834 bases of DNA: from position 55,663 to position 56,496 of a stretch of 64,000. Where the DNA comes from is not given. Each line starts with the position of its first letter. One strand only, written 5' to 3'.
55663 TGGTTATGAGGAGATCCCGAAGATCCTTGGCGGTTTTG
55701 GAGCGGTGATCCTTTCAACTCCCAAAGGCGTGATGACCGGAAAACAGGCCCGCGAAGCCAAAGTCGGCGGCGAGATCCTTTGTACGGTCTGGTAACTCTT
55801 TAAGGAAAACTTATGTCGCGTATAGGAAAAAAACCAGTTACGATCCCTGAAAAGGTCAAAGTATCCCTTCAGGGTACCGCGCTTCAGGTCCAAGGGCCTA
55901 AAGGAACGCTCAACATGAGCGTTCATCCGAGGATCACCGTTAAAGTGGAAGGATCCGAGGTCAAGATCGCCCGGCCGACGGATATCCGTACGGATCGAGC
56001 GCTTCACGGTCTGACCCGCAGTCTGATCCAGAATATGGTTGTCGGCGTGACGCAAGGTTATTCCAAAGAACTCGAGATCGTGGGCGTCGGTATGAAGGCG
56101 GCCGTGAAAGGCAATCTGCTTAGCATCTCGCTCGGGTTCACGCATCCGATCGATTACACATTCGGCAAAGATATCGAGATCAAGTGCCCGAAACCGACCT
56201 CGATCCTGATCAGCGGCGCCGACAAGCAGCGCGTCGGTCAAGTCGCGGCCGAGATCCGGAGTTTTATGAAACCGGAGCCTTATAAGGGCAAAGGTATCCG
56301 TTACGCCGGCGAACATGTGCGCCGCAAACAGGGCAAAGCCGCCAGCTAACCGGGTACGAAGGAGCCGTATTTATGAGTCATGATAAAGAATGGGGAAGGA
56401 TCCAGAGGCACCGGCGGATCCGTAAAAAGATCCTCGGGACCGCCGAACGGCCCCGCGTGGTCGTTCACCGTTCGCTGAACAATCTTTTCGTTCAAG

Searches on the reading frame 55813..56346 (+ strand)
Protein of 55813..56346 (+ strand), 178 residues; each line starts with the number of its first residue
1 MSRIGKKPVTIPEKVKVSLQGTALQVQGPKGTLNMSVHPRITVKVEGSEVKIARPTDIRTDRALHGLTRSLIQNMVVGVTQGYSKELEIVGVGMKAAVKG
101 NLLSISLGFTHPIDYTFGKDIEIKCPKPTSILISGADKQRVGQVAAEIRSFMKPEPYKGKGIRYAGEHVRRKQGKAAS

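Call 53: find_homologous_proteins(query=window:55813-56346:+, max_evalue=1e-30)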
Query window:55813-56346:+ (178 aa): 7992 proteins with E <= 1e-30 among 8000 candidates; the best 120 are listed.
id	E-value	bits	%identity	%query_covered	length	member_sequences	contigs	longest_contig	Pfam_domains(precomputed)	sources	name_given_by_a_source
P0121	2.2e-109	381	100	100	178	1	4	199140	PF00347.29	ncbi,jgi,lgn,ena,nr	ncbi:MAG TPA: 50S ribosomal protein L6 [Candidatus Omnitrophota bacterium]|nr:50S ribosomal protein 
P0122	2.6e-106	371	97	100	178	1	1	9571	PF00347.29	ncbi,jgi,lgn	jgi:large subunit ribosomal protein L6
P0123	3.8e-101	354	91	100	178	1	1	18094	PF00347.29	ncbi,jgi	-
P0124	4.9e-101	354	90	100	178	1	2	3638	PF00347.29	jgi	jgi:large subunit ribosomal protein L6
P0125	1.9e-98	345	88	100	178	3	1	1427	PF00347.29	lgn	-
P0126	1.5e-97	342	88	100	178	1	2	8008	PF00347.29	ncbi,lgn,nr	ncbi:MAG: 50S ribosomal protein L6 [Candidatus Omnitrophica bacterium]|nr:50S ribosomal protein L6 [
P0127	1.8e-97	342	86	100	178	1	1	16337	PF00347.29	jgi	jgi:large subunit ribosomal protein L6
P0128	3.5e-97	341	86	100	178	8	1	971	PF00347.29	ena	-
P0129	1.3e-96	339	86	100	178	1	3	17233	PF00347.29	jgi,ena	-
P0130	1.9e-96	339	85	100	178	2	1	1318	PF00347.29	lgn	-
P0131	2.9e-96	338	85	100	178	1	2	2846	PF00347.29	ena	-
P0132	3.1e-96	338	87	100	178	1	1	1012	PF00347.29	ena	-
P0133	3.4e-96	338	88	100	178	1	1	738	PF00347.29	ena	-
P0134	3.5e-96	338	87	100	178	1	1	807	PF00347.29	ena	-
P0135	5.2e-96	337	86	100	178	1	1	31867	PF00347.29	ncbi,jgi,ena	-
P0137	1.5e-95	336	85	100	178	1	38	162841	PF00347.29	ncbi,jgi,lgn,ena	-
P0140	2.0e-95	335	85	100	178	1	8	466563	PF00347.29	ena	-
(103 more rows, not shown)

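Call 54: find_encoding_contigs(protein=P0122, flank=10000, max_places=1)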
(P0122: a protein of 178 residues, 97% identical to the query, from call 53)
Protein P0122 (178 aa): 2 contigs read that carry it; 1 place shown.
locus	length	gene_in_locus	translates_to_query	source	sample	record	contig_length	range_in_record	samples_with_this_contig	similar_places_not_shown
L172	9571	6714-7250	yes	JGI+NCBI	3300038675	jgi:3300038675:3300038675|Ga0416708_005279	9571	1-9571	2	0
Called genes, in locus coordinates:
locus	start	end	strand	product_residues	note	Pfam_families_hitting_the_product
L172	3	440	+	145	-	?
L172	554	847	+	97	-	-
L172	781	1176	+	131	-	PF00573:Ribosomal_L4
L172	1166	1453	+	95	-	PF00276:Ribosomal_L23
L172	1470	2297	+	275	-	PF00181:Ribosomal_L2_N, PF03947:Ribosomal_L2_C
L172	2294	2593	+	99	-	PF00203:Ribosomal_S19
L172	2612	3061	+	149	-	PF00237:Ribosomal_L22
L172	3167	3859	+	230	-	PF07650:KH_2, PF00189:Ribosomal_S3_C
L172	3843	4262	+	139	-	PF00252:Ribosomal_L16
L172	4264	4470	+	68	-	PF00831:Ribosomal_L29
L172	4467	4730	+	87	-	PF00366:Ribosomal_S17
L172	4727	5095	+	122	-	PF00238:Ribosomal_L14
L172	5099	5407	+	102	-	PF00467:KOW (weak), PF17136:ribosomal_L24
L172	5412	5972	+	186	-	PF00281:Ribosomal_L5, PF00673:Ribosomal_L5_C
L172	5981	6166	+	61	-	PF00253:Ribosomal_S14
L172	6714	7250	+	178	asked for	PF00347:Ribosomal_L6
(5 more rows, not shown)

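Call 55: find_encoding_contigs(protein=P0123, flank=10000, max_places=1)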
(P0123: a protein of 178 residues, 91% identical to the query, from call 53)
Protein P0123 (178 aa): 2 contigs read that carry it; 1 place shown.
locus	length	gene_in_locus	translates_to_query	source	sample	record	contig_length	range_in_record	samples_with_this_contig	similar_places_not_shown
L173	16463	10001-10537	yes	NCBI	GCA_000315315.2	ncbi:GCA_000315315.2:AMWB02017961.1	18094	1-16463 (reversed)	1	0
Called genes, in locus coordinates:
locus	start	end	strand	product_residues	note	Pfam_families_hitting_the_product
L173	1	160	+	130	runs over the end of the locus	PF00164:Ribosom_S12_S23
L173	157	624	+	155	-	PF00177:Ribosomal_S7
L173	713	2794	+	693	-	PF00009:GTP_EFTU, PF22042:EF-G_D2, PF03144:GTP_EFTU_D2, PF14492:EFG_III, PF16658:RF3_C (faint), PF03764:EFG_IV, PF00679:EFG_C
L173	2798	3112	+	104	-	PF00338:Ribosomal_S10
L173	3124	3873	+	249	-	PF00297:Ribosomal_L3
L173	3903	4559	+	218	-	PF00573:Ribosomal_L4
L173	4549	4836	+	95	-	PF00276:Ribosomal_L23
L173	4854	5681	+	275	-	PF00181:Ribosomal_L2_N, PF03947:Ribosomal_L2_C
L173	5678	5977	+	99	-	PF00203:Ribosomal_S19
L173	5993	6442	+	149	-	PF00237:Ribosomal_L22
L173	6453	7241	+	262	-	PF07650:KH_2, PF00189:Ribosomal_S3_C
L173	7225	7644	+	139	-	PF00252:Ribosomal_L16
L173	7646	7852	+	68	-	PF00831:Ribosomal_L29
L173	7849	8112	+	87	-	PF00366:Ribosomal_S17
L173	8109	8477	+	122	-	PF00238:Ribosomal_L14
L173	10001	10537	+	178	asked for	PF00347:Ribosomal_L6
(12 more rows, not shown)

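Call 56: find_encoding_contigs(protein=P0137, flank=10000, max_places=1)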
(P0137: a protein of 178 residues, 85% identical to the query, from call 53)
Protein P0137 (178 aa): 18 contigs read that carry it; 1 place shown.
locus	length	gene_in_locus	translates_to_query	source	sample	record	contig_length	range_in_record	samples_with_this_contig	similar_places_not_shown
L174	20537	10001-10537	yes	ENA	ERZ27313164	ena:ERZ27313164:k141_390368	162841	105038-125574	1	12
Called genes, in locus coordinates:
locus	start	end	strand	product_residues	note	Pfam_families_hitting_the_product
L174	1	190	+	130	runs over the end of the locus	PF00164:Ribosom_S12_S23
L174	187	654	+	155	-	PF00177:Ribosomal_S7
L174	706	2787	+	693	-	PF00009:GTP_EFTU, PF22042:EF-G_D2, PF03144:GTP_EFTU_D2, PF14492:EFG_III, PF03764:EFG_IV, PF00679:EFG_C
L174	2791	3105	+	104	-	PF00338:Ribosomal_S10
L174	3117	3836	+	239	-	PF00297:Ribosomal_L3 (weak)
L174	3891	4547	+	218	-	PF00573:Ribosomal_L4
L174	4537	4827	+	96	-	PF00276:Ribosomal_L23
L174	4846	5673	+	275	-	PF00181:Ribosomal_L2_N, PF03947:Ribosomal_L2_C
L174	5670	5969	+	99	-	PF00203:Ribosomal_S19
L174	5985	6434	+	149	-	PF00237:Ribosomal_L22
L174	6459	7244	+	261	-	PF07650:KH_2, PF00189:Ribosomal_S3_C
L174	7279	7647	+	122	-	PF00252:Ribosomal_L16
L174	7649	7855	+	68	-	PF00831:Ribosomal_L29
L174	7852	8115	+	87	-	PF00366:Ribosomal_S17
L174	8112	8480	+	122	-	PF00238:Ribosomal_L14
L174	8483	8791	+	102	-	PF00467:KOW (weak), PF17136:ribosomal_L24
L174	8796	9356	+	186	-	PF00281:Ribosomal_L5, PF00673:Ribosomal_L5_C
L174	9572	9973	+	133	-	PF00410:Ribosomal_S8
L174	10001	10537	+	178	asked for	PF00347:Ribosomal_L6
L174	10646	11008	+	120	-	PF00861:Ribosomal_L18p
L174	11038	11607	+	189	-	PF00333:Ribosomal_S5, PF03719:Ribosomal_S5_C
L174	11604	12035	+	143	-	PF00828:Ribosomal_L27A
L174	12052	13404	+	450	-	PF00344:SecY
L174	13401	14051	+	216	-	PF00406:ADK, PF13207:AAA_17, PF13671:AAA_33 (weak), PF05191:ADK_lid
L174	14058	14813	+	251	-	PF00557:Peptidase_M24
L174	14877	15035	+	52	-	PF01176:eIF-1a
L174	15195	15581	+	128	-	PF00416:Ribosomal_S13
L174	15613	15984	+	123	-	PF00411:Ribosomal_S11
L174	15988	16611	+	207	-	PF00163:Ribosomal_S4, PF01479:S4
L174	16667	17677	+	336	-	PF01193:RNA_pol_L, PF01000:RNA_pol_A_bac, PF03118:RNA_pol_A_CTD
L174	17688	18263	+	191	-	PF01196:Ribosomal_L17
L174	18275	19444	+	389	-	PF00155:Aminotran_1_2, PF01041:DegT_DnrJ_EryC1 (faint)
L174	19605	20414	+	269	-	PF00072:Response_reg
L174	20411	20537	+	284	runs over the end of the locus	PF00571:CBS (weak), PF07238:PilZ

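Call 57: find_encoding_contigs(protein=P0140, flank=10000, max_places=1)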
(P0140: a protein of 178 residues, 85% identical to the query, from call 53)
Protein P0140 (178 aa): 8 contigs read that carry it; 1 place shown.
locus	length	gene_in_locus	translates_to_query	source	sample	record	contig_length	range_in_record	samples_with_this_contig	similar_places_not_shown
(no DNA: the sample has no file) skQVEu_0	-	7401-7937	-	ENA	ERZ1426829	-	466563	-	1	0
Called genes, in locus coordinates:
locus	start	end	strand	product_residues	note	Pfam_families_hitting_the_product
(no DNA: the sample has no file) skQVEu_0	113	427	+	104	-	PF00338:Ribosomal_S10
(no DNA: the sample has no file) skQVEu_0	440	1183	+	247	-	PF00297:Ribosomal_L3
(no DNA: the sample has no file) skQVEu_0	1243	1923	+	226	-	PF00573:Ribosomal_L4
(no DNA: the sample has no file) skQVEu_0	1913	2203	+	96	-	PF00276:Ribosomal_L23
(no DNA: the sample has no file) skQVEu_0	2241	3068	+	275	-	PF00181:Ribosomal_L2_N, PF03947:Ribosomal_L2_C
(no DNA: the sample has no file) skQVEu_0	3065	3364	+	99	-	PF00203:Ribosomal_S19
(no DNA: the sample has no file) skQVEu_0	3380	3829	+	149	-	PF00237:Ribosomal_L22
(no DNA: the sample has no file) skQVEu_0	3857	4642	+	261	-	PF07650:KH_2, PF00189:Ribosomal_S3_C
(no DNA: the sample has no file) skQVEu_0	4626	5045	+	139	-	PF00252:Ribosomal_L16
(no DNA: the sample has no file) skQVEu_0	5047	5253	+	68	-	PF00831:Ribosomal_L29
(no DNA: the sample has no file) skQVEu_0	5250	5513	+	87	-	PF00366:Ribosomal_S17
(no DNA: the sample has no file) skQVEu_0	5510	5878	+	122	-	PF00238:Ribosomal_L14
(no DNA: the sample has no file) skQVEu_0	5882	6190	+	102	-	PF00467:KOW, PF17136:ribosomal_L24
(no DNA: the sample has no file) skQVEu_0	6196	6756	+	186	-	PF00281:Ribosomal_L5, PF00673:Ribosomal_L5_C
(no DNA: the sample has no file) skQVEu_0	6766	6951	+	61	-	PF00253:Ribosomal_S14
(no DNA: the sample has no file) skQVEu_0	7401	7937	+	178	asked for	PF00347:Ribosomal_L6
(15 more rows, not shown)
